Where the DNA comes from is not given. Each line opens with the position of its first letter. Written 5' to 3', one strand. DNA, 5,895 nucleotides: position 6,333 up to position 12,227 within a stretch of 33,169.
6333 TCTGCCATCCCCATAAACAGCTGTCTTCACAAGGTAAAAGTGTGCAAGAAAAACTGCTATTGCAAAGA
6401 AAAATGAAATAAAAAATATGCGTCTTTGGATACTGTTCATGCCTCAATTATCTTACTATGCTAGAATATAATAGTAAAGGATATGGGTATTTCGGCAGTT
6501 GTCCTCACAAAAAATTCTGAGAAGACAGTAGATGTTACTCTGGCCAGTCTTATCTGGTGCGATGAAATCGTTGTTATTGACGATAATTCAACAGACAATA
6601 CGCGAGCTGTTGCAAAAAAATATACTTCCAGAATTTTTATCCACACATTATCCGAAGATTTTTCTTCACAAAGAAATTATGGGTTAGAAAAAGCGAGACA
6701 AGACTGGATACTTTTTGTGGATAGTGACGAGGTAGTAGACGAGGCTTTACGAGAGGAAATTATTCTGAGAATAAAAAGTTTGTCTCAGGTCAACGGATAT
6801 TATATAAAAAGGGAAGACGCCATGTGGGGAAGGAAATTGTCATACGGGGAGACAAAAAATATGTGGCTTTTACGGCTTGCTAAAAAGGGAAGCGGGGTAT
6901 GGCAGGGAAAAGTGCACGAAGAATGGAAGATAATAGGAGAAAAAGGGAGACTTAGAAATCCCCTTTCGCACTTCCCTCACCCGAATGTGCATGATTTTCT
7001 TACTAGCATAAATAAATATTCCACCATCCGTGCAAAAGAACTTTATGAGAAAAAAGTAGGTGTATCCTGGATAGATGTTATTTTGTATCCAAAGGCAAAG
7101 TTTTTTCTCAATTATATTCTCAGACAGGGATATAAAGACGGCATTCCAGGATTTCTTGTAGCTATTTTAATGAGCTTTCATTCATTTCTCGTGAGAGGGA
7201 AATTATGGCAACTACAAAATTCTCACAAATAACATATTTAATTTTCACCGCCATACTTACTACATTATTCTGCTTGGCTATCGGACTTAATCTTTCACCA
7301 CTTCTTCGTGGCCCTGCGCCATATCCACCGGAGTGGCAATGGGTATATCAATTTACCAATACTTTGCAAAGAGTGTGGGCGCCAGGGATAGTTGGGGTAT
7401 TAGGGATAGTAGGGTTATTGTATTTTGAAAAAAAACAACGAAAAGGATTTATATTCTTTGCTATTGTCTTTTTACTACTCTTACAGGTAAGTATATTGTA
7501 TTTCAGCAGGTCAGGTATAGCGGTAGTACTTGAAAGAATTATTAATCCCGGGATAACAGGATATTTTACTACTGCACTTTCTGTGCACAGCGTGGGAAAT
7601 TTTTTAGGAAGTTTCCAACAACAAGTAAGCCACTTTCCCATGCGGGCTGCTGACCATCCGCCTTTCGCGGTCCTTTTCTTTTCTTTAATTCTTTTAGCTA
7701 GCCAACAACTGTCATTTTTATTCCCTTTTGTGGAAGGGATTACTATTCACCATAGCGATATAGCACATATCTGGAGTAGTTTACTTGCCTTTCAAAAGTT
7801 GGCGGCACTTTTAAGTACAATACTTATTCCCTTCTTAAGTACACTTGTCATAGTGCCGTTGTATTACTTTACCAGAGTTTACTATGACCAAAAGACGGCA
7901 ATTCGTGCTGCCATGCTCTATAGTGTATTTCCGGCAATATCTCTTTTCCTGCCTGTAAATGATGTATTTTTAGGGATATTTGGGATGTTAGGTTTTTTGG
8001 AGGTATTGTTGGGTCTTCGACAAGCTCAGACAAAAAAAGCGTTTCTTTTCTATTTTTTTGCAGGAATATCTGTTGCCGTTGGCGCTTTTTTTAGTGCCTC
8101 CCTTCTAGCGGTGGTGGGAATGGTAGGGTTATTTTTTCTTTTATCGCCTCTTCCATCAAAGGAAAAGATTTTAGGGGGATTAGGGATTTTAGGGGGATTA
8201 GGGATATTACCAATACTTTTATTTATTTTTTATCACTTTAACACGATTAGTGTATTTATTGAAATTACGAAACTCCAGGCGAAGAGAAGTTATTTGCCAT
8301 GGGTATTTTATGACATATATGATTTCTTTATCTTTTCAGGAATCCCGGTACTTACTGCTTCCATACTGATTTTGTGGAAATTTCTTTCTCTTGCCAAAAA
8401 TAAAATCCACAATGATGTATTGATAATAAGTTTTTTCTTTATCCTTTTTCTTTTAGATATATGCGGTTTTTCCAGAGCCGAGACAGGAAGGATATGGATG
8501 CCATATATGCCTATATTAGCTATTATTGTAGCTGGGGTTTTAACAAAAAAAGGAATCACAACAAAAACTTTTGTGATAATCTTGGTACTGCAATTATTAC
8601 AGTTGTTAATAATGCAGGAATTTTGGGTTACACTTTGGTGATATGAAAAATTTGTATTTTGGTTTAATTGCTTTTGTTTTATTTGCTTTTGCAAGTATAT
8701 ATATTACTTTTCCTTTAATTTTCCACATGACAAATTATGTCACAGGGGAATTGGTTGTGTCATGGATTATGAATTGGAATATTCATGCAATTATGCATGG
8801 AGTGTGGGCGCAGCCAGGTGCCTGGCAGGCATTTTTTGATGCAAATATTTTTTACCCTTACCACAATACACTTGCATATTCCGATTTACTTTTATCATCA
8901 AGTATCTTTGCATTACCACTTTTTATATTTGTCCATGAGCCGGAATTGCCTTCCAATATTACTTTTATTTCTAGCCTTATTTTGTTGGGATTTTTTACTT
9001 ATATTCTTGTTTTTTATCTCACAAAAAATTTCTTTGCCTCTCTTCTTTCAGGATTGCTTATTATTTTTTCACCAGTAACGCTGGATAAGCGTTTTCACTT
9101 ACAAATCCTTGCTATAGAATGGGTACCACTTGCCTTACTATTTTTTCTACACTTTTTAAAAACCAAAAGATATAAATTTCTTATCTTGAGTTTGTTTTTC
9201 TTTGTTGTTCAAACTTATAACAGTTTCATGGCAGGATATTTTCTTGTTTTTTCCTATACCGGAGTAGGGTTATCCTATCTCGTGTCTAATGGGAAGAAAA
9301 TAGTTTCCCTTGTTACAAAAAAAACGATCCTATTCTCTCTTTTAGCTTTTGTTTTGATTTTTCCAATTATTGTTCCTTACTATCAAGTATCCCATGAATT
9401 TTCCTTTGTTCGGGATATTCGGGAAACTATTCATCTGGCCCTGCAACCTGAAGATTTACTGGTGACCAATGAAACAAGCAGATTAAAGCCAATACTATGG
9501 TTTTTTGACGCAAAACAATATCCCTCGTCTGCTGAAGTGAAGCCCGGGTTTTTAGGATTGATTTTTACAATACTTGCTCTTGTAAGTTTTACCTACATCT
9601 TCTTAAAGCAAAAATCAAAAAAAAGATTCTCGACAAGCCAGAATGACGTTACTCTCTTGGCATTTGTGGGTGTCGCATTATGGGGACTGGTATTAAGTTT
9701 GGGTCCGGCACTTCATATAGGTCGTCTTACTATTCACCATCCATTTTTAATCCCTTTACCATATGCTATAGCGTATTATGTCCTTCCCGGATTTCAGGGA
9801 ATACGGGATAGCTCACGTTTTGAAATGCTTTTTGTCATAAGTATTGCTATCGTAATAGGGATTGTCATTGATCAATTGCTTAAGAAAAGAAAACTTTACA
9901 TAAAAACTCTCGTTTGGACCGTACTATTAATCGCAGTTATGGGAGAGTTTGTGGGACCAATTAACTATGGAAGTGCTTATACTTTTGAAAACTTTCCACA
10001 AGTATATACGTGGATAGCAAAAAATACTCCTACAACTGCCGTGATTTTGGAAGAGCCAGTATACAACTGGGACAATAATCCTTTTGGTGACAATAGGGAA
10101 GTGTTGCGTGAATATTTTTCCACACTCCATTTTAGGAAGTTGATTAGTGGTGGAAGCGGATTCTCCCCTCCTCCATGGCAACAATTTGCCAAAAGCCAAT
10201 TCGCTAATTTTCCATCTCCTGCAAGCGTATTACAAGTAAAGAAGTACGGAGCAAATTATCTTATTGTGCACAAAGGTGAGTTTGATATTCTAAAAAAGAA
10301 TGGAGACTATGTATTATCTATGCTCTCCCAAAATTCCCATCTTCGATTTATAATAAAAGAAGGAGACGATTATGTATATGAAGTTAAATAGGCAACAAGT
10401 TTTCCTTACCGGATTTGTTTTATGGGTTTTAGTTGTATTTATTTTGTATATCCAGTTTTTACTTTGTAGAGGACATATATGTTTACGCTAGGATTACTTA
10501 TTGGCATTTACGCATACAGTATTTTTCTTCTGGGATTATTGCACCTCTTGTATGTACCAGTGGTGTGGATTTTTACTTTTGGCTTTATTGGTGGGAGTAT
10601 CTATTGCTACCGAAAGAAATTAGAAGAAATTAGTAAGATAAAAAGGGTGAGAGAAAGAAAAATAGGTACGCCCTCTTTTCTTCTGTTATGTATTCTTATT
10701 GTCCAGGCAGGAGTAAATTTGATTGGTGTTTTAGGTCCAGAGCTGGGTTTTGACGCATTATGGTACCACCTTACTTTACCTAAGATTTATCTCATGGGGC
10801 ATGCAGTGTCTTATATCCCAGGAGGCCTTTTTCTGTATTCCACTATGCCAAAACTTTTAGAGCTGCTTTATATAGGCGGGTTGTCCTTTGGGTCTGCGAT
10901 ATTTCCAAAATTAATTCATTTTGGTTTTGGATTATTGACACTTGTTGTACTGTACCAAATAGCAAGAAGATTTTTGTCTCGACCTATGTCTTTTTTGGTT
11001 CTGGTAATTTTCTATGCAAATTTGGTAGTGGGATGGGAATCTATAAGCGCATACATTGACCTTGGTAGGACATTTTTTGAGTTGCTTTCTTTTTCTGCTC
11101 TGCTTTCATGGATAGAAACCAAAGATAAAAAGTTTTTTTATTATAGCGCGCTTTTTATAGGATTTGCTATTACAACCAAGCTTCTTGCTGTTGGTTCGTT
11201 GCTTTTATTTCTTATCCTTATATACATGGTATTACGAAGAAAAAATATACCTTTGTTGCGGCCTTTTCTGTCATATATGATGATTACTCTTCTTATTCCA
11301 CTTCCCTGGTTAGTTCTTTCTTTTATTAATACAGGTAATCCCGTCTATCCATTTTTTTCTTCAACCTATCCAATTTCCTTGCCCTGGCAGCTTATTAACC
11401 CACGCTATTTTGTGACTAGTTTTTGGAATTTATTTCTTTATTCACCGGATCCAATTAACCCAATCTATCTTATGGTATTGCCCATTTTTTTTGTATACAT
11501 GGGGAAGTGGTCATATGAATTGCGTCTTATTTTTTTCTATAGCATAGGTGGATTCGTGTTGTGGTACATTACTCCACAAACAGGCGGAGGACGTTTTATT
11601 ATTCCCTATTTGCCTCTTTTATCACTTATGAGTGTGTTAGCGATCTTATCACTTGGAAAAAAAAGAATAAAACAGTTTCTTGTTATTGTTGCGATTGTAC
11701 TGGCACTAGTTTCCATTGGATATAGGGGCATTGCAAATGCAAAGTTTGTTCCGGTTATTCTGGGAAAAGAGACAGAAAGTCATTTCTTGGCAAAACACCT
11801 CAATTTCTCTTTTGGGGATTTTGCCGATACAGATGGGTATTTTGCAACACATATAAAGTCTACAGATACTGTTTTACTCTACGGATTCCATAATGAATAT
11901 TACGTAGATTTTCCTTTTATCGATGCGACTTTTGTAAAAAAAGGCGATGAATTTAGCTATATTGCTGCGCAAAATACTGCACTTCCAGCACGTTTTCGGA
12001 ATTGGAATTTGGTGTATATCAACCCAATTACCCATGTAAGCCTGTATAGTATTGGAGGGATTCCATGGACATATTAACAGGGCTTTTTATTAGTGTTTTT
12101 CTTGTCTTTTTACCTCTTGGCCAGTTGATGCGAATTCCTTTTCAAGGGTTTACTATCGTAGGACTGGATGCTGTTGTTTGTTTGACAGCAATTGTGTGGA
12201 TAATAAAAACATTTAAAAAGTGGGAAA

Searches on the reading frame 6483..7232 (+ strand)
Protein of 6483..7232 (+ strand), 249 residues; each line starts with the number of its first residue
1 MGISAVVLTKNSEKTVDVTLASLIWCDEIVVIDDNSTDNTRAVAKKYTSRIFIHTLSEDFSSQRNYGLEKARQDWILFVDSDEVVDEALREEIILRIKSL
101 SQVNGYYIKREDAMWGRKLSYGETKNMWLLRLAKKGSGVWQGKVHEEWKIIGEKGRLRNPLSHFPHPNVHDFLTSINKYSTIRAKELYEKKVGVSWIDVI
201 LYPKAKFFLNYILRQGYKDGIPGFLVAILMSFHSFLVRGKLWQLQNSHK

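Call 80: search_protein_families(library=pfam, proteins=[window:6483-7232:+], max_evalue=0.001)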
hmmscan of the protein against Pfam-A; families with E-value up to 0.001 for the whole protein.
window:6483-7232:+ (249 aa): 2 families
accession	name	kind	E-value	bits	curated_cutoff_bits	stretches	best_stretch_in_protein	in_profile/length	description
PF00535.33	Glycos_transf_2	-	4.6e-20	72.7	23.3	1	4-104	1-114/168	Glycosyl transferase family 2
PF13704.12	Glyco_tranf_2_4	-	3.7e-06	27.8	27.5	1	26-85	19-84/98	Glycosyl transferase family 2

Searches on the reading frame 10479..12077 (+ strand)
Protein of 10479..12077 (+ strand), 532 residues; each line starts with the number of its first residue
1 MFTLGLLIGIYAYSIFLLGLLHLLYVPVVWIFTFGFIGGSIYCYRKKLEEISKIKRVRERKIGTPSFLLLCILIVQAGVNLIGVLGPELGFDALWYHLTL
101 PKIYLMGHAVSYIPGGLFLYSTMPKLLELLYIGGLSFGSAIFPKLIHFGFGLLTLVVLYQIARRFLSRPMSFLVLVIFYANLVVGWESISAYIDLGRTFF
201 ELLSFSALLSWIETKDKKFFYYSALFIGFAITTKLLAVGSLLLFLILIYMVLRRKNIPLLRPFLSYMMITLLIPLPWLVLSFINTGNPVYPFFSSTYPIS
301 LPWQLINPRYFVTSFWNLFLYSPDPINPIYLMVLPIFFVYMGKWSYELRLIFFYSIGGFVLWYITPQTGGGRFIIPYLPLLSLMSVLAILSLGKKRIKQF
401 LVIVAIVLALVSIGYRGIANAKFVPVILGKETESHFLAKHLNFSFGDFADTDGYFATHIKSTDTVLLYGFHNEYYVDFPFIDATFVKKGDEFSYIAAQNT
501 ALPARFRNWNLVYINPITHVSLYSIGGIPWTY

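Call 80: search_protein_families(library=pfam, proteins=[window:10479-12077:+], max_evalue=0.001)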
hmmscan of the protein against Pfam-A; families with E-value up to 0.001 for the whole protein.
window:10479-12077:+ (532 aa): 1 family
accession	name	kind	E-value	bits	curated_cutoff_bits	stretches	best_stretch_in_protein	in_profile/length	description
PF13231.12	PMT_2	-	0.00033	21.3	26.1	1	150-278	31-158/160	Dolichyl-phosphate-mannose-protein mannosyltransferase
